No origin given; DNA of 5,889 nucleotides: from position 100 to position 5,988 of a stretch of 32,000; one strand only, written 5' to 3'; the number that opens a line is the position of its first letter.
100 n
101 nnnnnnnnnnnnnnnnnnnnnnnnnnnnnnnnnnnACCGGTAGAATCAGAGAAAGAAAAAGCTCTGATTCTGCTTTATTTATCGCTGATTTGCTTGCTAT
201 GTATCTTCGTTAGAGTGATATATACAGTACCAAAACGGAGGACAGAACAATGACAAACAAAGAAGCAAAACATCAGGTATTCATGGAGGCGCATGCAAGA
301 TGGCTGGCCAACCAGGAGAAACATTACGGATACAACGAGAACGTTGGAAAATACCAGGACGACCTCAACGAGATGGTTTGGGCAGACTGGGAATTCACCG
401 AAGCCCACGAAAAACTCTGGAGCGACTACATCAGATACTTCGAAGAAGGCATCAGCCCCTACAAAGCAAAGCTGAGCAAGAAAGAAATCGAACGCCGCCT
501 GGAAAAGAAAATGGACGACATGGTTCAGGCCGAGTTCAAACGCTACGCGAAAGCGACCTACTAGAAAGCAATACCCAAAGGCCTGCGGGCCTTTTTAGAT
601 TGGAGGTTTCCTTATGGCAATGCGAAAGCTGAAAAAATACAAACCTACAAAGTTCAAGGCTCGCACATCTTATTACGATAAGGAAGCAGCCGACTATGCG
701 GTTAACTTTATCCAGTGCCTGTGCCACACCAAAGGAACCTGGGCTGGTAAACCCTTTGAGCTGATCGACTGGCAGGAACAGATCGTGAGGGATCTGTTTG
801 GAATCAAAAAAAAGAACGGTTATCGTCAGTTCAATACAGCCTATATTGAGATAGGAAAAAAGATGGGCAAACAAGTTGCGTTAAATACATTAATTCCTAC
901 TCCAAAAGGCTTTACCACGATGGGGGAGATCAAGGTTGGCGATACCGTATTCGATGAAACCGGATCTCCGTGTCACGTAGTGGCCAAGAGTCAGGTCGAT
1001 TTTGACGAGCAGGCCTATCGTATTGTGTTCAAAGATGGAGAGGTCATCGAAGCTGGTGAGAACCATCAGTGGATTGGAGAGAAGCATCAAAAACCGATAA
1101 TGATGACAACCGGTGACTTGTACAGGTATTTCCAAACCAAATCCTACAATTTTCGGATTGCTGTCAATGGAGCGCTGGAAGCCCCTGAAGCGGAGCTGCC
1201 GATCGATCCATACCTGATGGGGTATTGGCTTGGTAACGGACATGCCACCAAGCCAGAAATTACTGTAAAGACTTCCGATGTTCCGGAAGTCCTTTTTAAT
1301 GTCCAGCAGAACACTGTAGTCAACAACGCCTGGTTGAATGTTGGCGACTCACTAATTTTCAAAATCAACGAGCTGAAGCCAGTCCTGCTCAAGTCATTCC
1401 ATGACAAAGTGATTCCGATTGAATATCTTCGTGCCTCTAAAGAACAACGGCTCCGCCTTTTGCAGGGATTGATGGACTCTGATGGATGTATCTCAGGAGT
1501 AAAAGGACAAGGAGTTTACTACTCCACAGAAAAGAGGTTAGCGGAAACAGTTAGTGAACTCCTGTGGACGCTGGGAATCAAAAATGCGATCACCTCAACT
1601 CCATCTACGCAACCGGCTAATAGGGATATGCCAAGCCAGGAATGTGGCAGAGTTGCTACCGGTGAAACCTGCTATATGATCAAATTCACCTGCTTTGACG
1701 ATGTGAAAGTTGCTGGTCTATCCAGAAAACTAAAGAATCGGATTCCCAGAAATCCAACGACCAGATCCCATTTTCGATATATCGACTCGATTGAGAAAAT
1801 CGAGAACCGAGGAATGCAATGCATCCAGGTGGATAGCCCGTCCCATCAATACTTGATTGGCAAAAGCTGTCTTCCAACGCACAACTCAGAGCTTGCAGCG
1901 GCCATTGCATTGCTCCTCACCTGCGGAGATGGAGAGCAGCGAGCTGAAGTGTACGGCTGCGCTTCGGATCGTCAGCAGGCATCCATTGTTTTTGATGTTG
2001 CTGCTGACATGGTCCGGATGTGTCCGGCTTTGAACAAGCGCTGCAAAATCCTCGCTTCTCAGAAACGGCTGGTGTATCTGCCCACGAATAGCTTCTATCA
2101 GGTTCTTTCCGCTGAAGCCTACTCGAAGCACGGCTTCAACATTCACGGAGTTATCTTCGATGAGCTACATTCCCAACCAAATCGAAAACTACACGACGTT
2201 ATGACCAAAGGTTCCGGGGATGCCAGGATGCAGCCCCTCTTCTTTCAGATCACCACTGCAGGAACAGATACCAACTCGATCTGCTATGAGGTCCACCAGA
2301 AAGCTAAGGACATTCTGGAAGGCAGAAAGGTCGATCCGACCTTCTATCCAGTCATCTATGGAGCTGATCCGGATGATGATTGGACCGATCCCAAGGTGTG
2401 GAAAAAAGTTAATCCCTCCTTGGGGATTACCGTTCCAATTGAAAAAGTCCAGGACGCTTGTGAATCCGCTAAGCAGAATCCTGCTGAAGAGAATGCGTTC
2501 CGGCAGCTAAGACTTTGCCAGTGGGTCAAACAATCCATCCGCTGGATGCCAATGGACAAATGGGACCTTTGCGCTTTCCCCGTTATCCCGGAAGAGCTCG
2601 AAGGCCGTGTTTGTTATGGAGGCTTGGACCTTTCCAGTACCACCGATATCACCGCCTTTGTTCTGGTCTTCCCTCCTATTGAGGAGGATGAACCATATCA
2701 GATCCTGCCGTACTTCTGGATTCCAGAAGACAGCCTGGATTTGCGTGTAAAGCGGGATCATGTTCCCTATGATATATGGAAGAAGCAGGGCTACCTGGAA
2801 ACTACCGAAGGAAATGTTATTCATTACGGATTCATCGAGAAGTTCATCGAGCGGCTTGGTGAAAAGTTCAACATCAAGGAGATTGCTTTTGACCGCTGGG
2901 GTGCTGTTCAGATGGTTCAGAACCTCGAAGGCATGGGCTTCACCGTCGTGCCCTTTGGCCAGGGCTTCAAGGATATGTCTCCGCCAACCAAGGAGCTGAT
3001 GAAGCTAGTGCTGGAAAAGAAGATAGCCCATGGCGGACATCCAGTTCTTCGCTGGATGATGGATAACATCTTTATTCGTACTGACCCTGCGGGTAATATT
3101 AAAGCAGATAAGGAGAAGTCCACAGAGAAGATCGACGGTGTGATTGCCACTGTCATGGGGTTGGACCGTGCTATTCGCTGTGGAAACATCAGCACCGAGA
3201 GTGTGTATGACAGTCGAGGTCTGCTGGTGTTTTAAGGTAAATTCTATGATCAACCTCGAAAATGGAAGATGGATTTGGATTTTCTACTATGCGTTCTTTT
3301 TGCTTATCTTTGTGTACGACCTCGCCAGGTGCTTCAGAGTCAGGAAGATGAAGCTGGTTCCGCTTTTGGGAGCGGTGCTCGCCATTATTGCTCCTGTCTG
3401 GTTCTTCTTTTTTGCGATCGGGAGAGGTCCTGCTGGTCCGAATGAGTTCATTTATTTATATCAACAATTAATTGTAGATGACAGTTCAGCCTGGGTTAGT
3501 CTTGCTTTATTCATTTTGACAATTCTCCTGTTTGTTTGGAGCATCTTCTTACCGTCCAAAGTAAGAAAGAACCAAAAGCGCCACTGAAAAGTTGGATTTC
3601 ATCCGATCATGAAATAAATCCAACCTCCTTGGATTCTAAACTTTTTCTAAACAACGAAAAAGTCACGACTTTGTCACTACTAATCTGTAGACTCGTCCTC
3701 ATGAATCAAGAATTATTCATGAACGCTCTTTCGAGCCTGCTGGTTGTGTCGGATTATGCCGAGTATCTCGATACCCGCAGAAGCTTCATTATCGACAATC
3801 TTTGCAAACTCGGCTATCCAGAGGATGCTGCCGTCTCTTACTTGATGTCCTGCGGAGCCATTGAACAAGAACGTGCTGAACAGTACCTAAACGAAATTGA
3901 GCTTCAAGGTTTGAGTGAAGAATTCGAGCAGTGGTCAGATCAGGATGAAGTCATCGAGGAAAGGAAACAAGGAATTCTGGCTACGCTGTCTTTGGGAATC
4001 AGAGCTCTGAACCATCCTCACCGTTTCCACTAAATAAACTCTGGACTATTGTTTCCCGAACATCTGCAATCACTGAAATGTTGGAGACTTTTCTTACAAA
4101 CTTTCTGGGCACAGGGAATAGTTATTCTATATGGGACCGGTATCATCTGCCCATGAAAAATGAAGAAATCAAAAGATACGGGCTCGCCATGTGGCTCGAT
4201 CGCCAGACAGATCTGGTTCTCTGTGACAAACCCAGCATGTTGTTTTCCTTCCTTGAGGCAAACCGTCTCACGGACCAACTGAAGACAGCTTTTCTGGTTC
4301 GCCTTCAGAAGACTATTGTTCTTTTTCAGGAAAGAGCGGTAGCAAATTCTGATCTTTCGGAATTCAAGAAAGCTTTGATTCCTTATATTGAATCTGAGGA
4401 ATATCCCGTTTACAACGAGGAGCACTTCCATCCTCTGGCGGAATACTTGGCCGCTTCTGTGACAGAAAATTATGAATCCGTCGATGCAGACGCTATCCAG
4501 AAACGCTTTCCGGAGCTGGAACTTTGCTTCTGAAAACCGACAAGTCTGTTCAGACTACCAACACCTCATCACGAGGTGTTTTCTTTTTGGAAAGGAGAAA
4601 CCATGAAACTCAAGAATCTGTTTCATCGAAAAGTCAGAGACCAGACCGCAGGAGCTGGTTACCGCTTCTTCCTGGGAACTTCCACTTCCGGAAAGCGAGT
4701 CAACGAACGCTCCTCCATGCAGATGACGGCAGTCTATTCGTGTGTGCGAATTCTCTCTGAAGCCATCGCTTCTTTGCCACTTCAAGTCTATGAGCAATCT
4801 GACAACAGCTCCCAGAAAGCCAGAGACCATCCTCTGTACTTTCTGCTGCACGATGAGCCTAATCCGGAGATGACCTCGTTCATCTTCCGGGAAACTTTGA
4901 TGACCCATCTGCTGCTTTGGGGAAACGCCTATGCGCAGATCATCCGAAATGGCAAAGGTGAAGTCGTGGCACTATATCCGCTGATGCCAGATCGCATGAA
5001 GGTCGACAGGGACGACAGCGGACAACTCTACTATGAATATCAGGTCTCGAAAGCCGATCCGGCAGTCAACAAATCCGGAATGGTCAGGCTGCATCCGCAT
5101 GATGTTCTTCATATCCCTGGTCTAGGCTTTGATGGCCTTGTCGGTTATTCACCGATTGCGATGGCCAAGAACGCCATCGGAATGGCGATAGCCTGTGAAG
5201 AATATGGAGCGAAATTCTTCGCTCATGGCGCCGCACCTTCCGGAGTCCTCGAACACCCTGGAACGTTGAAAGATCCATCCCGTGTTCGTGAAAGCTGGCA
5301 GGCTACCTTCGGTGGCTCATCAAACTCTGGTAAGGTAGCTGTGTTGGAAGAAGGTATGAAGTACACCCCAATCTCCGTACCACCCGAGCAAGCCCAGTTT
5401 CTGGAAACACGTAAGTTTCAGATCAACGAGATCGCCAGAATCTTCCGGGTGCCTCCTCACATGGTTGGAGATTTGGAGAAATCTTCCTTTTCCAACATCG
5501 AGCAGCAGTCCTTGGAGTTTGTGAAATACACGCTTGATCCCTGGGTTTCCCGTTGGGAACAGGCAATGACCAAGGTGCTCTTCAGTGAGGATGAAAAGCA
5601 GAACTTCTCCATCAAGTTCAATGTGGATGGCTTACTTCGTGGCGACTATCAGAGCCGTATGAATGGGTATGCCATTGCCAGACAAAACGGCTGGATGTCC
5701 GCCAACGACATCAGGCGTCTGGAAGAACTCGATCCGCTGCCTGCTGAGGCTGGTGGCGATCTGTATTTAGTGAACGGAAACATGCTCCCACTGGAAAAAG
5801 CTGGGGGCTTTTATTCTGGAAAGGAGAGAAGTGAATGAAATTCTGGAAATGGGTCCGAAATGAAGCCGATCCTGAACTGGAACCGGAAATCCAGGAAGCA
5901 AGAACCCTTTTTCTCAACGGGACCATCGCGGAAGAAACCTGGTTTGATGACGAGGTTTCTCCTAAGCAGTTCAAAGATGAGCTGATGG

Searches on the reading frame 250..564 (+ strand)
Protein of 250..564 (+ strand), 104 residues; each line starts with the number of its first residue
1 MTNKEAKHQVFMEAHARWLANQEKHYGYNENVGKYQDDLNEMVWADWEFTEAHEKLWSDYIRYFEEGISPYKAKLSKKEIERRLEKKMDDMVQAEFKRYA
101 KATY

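Call 44: search_protein_families(library=pfam, proteins=[window:250-564:+], max_evalue=0.001)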
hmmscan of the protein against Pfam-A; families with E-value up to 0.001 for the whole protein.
window:250-564:+ (104 aa): 0 families

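Call 65: find_encoding_contigs(protein=window:250-564:+, flank=10000, max_places=4)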
Protein window:250-564:+ (104 aa): 23 contigs read that carry it; 4 places shown.
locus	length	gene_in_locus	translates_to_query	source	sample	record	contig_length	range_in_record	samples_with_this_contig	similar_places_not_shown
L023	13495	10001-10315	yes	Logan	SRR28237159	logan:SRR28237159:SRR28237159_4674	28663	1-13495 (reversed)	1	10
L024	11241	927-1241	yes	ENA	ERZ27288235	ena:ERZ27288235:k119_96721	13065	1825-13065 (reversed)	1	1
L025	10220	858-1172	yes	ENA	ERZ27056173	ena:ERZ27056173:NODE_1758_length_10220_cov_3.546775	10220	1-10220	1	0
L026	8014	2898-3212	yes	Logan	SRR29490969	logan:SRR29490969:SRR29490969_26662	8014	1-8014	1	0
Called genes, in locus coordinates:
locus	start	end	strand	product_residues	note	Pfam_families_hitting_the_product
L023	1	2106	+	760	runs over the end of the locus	PF22763:NrS1-1_pol-like_HBD, PF08706:D5_N, PF19263:DUF5906, PF03288:Pox_D5 (weak)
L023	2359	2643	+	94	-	-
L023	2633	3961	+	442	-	PF00176:SNF2-rel_dom, PF00270:DEAD, PF04851:ResIII (faint)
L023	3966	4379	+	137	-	PF04545:Sigma70_r4 (weak)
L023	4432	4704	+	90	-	PF11753:DUF3310 (weak)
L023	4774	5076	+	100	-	-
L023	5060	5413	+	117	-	PF01844:HNH, PF14279:HNH_5 (weak)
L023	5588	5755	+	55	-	PF13783:DUF4177 (weak)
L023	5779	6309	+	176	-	PF05119:Terminase_4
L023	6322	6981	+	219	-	PF14279:HNH_5 (weak), PF01844:HNH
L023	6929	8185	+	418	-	PF02195:ParB_N (weak), PF01555:N6_N4_Mtase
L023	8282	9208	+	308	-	PF12224:Amidoligase_2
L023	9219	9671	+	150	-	PF06094:GGACT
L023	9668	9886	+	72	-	-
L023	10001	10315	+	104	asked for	-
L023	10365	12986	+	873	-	PF14528:LAGLIDADG_3 (faint), PF03354:TerL_ATPase, PF20441:TerL_nuclease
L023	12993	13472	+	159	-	-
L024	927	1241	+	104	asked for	-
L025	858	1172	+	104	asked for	-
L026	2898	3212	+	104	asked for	-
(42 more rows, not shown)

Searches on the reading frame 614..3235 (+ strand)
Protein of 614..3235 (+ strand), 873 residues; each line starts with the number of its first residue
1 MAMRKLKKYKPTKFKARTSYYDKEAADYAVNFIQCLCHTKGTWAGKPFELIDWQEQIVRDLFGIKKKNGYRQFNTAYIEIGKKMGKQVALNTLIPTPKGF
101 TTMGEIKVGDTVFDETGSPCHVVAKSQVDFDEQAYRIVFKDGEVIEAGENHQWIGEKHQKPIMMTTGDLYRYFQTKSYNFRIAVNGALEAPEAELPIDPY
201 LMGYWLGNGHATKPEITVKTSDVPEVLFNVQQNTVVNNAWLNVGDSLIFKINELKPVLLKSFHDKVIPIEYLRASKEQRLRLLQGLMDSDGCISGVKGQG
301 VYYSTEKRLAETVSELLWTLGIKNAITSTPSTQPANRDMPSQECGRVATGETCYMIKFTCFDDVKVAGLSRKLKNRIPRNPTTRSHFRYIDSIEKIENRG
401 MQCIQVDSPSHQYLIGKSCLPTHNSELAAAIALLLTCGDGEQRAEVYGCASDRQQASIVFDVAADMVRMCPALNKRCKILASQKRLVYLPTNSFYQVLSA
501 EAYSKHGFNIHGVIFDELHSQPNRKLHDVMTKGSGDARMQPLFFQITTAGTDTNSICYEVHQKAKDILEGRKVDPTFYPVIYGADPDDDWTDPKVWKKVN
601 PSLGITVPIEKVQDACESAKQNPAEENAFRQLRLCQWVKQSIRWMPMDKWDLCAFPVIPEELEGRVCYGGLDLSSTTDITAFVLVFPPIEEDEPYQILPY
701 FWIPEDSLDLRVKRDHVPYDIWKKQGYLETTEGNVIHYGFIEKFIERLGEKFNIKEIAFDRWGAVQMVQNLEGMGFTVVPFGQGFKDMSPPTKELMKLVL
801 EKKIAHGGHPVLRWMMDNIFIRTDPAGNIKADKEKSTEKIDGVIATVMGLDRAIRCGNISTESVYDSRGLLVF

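Call 8: search_protein_families(library=phrogs, proteins=[window:614-3235:+], max_evalue=0.001)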
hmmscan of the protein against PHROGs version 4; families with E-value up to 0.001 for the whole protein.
window:614-3235:+ (873 aa): 13 families
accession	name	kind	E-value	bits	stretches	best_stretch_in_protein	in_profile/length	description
phrog_9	-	head and packaging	3.3e-183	612.7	2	424-857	236-667/812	terminase large subunit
phrog_2699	-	head and packaging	6.8e-109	364.5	1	561-860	2-300/315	terminase large subunit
phrog_36964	-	head and packaging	9.1e-41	140.8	1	47-434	61-444/890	terminase large subunit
phrog_7331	-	head and packaging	9.1e-32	110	1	765-868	4-107/113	terminase large subunit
phrog_15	-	head and packaging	1.1e-27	97.9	1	67-294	59-309/1330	terminase large subunit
phrog_4914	-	head and packaging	8.8e-24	85.3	2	12-87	42-119/213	terminase large subunit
phrog_19299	-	head and packaging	1.1e-21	78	1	82-428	27-389/702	terminase large subunit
phrog_37124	-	unknown function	1.3e-19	71.4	1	671-786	1-127/143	-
phrog_10517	-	head and packaging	5.5e-15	56.4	1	5-92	62-149/207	terminase large subunit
phrog_50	-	DNA, RNA and nucleotide metabolism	8.7e-09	35.9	1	81-236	82-240/570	DnaC-like helicase loader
phrog_38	-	head and packaging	6.5e-06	26.1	1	76-153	143-208/760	terminase large subunit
phrog_5909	-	head and packaging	5.4e-05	23.5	1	625-698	56-139/285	terminase large subunit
phrog_30356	-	DNA, RNA and nucleotide metabolism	0.00035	19.8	0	86-326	384-634/823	helicase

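Call 9: search_protein_families(library=pfam, proteins=[window:614-3235:+], max_evalue=0.001)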
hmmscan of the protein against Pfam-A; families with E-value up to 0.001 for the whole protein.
window:614-3235:+ (873 aa): 3 families
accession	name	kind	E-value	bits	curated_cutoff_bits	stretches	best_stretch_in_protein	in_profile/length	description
PF20441.4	TerL_nuclease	-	8.6e-48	163.4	24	1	574-853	4-282/286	Terminase large subunit, endonuclease domain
PF03354.21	TerL_ATPase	-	4.6e-17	62.7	23.7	1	428-565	41-177/178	Terminase large subunit, ATPase domain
PF14528.11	LAGLIDADG_3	-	2.9e-09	37.5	22.5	1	278-333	2-57/82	LAGLIDADG-like domain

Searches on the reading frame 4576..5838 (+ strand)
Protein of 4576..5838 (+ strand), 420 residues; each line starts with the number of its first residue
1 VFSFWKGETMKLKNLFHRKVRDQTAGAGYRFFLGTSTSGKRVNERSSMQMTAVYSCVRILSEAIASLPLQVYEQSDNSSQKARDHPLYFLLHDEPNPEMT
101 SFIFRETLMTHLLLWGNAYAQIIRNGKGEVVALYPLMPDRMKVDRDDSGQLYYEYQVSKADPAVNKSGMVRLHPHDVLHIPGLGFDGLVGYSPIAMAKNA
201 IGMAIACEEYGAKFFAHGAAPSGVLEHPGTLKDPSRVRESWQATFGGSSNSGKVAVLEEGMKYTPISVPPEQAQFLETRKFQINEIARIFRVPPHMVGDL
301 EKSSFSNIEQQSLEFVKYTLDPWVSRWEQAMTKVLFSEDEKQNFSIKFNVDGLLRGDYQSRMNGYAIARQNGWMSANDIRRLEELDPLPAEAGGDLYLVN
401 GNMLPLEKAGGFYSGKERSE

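Call 8: search_protein_families(library=phrogs, proteins=[window:4576-5838:+], max_evalue=0.001)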
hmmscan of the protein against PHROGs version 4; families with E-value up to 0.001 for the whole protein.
window:4576-5838:+ (420 aa): 9 families
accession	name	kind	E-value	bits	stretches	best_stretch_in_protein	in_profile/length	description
phrog_12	-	head and packaging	2.2e-152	510.3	1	8-416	46-443/646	portal protein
phrog_5929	-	head and packaging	3.5e-86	289.2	1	206-417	3-213/228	portal protein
phrog_2662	-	head and packaging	1e-82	279.9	1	52-390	69-410/717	portal protein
phrog_11323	-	unknown function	8.6e-50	169.2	1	296-417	1-120/130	-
phrog_2271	-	head and packaging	1.5e-32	113.3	1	32-402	34-398/859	portal protein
phrog_4891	-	unknown function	1.3e-22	81.1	1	362-416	1-55/71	-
phrog_21454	-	unknown function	5.2e-17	63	1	225-402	2-175/320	-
phrog_68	-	head and packaging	1.8e-06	27.9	0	258-332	249-325/344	portal protein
phrog_9856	-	unknown function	0.00027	21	1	32-155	34-157/223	-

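Call 9: search_protein_families(library=pfam, proteins=[window:4576-5838:+], max_evalue=0.001)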
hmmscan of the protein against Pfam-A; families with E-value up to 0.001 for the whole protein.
window:4576-5838:+ (420 aa): 1 family
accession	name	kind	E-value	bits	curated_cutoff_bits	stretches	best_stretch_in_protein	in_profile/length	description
PF04860.17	Phage_portal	-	8.9e-133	442.9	39.1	1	52-383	2-320/321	Phage portal protein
